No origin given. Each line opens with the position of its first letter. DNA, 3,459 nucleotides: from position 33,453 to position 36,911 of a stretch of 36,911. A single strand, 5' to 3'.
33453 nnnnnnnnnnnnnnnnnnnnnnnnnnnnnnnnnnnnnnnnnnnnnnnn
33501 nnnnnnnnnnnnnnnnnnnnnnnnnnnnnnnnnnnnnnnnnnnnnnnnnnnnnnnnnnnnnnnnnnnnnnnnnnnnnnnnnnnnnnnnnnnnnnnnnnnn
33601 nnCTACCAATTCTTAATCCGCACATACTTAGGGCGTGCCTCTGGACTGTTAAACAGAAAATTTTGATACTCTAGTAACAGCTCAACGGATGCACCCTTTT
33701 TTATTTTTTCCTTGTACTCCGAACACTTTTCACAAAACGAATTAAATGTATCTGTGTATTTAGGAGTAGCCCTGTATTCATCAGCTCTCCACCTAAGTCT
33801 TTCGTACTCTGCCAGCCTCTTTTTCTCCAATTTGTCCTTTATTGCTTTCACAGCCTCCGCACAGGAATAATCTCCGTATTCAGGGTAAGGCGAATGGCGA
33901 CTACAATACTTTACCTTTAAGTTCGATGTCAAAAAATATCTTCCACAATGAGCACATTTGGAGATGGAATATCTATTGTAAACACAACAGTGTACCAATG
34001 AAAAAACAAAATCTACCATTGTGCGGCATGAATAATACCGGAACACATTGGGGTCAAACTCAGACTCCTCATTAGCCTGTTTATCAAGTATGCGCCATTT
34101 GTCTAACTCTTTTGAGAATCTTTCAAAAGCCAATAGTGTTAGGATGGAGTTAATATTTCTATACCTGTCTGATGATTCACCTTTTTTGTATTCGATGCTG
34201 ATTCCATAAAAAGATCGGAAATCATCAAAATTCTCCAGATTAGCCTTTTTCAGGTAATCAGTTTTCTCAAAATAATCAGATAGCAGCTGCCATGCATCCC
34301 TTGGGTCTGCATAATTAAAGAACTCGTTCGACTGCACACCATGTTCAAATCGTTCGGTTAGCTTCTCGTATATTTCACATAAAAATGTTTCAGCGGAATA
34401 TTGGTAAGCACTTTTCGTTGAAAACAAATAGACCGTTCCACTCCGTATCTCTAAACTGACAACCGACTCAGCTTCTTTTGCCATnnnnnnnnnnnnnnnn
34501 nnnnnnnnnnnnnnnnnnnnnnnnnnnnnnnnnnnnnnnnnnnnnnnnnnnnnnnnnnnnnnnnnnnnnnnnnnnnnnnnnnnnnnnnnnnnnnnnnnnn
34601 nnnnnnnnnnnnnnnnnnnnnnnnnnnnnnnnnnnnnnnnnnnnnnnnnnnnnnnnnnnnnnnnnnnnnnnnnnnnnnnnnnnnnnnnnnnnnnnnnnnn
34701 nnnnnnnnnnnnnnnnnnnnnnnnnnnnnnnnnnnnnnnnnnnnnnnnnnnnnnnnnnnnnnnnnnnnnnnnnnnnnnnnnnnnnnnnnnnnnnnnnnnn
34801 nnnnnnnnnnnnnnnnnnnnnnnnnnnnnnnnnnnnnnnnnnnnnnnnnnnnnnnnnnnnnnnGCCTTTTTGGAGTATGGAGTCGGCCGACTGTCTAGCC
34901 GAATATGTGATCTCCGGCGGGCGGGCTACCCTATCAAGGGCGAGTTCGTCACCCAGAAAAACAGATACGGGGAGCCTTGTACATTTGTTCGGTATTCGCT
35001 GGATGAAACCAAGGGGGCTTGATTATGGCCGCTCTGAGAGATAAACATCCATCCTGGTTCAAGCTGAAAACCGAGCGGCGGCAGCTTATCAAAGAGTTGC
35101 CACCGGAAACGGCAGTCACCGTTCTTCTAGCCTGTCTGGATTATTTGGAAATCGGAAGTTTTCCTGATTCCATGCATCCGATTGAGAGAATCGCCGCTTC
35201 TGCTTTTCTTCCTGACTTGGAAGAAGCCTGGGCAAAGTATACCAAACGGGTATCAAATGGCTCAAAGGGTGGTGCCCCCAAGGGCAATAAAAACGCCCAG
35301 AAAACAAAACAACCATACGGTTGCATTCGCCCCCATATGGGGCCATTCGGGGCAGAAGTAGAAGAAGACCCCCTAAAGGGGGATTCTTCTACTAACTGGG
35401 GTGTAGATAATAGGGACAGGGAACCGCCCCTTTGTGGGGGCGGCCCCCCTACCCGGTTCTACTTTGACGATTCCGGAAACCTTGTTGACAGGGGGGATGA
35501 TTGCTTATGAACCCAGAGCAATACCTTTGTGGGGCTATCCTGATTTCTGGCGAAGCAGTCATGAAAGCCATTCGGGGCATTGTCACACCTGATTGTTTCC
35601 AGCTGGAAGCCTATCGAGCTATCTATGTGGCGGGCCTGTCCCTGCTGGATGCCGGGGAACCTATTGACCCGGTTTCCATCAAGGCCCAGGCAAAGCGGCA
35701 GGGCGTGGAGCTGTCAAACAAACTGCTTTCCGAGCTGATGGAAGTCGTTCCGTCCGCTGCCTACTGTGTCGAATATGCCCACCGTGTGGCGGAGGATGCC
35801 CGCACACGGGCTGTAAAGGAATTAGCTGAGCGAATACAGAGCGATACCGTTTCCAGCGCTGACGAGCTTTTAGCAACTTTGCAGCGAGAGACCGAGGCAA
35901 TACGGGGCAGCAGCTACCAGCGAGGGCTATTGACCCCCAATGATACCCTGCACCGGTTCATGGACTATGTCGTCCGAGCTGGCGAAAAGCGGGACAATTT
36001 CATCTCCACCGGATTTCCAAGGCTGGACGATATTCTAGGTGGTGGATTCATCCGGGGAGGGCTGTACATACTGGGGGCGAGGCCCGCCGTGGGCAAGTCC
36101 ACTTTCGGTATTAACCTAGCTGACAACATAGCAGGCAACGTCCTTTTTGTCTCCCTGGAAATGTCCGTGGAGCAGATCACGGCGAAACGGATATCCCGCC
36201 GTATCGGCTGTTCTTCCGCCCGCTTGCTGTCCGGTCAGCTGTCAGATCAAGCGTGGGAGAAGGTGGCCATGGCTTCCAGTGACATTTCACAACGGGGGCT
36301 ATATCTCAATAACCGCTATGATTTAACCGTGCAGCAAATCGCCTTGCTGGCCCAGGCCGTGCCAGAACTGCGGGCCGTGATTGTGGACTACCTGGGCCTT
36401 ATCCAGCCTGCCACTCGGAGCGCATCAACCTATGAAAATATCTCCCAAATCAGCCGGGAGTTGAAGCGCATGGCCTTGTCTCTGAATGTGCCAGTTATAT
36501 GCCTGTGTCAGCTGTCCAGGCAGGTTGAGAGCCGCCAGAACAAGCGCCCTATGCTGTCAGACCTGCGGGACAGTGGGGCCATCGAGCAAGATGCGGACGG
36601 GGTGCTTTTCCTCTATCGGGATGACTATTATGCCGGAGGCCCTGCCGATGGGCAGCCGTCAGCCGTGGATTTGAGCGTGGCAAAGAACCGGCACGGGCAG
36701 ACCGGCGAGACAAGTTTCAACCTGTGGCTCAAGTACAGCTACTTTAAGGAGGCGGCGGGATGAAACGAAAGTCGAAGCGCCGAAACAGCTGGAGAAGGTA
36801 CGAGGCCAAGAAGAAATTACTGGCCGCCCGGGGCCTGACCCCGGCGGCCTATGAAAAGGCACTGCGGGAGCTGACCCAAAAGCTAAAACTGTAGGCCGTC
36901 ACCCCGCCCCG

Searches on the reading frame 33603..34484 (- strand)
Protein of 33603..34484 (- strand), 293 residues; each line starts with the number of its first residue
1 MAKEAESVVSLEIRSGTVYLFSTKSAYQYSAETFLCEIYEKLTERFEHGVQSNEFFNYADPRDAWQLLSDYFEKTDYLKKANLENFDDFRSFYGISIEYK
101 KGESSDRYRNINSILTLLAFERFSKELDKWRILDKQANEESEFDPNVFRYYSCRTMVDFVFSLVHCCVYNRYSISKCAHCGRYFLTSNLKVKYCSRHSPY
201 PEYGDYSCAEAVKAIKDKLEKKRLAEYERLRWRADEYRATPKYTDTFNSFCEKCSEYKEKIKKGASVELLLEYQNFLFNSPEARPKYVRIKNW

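Call 36: find_encoding_contigs(protein=window:33603-34484:-, flank=10000, max_places=8)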
Protein window:33603-34484:- (293 aa): 3 contigs read that carry it; 2 places shown.
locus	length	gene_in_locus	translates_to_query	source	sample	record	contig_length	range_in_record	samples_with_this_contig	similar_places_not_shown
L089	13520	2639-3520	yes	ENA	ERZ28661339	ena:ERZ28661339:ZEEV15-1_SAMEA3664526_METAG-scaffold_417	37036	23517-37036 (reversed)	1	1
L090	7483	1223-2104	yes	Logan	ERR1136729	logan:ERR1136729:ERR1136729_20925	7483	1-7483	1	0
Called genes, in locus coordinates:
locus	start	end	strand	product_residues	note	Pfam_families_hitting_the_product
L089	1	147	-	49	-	?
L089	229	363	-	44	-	-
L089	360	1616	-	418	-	PF00772:DnaB, PF06745:ATPase (faint), PF13481:AAA_25, PF03796:DnaB_C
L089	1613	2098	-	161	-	PF19808:DUF6291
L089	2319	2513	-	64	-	-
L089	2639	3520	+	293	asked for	PF19553:DUF6076 (weak)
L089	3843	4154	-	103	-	-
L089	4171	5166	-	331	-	PF17288:Terminase_3C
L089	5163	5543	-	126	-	-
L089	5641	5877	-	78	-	-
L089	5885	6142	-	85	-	PF04531:Phage_holin_1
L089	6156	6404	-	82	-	PF21825:Sequestin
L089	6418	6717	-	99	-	-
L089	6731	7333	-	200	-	PF01471:PG_binding_1, PF08291:Peptidase_M15_3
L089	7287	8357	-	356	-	-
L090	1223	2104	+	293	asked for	PF19553:DUF6076 (weak)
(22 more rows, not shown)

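Call 37: find_related_loci(query=window:33603-34484:-, collection=viral_contigs, flank=7000)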
Query window:33603-34484:- (293 aa) in viral_contigs; peptide patterns used: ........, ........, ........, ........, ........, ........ (x = any residue, [..] = any of these).
56 stretches matched a pattern, but none encodes a relative of the query by tblastn (E <= 1e-3).

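Call 62: search_protein_families(library=phrogs, proteins=[window:33603-34484:-], max_evalue=0.001)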
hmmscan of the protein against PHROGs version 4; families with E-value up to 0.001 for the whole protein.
window:33603-34484:- (293 aa): 0 families

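Call 81: search_protein_families(library=padloc, proteins=[window:33603-34484:-], max_evalue=0.01)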
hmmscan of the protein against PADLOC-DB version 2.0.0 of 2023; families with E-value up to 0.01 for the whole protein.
window:33603-34484:- (293 aa): 0 families

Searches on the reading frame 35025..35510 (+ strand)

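Call 62: search_protein_families(library=phrogs, proteins=[window:35025-35510:+], max_evalue=0.001)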
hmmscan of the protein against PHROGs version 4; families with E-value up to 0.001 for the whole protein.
window:35025-35510:+ (161 aa): 2 families
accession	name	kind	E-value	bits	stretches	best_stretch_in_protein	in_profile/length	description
phrog_16304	-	unknown function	4.4e-08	34.3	1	10-99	5-99/244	-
phrog_15768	-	unknown function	1.5e-06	29.3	1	21-95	14-83/228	-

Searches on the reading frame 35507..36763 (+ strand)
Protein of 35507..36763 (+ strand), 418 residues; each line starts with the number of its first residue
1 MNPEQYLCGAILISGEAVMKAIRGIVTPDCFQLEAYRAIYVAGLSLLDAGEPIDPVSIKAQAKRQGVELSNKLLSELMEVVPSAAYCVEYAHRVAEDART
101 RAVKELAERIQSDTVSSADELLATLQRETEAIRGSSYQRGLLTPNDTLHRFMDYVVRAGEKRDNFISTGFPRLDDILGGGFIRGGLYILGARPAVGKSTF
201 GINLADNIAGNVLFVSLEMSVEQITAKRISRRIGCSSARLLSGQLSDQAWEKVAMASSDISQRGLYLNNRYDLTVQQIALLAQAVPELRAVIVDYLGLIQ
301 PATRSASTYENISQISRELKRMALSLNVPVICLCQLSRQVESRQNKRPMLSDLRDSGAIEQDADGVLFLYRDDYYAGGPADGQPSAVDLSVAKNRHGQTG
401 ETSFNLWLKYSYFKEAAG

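Call 31: find_encoding_contigs(protein=window:35507-36763:+, flank=6000, max_places=10)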
Protein window:35507-36763:+ (418 aa): 2 contigs read that carry it; 1 place shown.
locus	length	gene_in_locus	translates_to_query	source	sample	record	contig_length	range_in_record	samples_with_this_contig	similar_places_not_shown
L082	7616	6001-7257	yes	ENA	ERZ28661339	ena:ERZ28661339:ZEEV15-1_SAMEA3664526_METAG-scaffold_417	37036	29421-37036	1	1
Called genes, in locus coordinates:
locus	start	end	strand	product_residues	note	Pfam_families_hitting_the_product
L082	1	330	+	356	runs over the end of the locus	-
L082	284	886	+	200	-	PF01471:PG_binding_1, PF08291:Peptidase_M15_3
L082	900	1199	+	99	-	-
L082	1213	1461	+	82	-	PF21825:Sequestin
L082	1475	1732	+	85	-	PF04531:Phage_holin_1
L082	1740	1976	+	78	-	-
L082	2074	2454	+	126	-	-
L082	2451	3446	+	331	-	PF17288:Terminase_3C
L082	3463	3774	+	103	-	-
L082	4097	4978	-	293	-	PF19553:DUF6076 (weak)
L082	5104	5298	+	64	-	-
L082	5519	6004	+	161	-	PF19808:DUF6291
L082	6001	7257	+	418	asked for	PF00772:DnaB, PF06745:ATPase (faint), PF13481:AAA_25, PF03796:DnaB_C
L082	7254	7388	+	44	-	-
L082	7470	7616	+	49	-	?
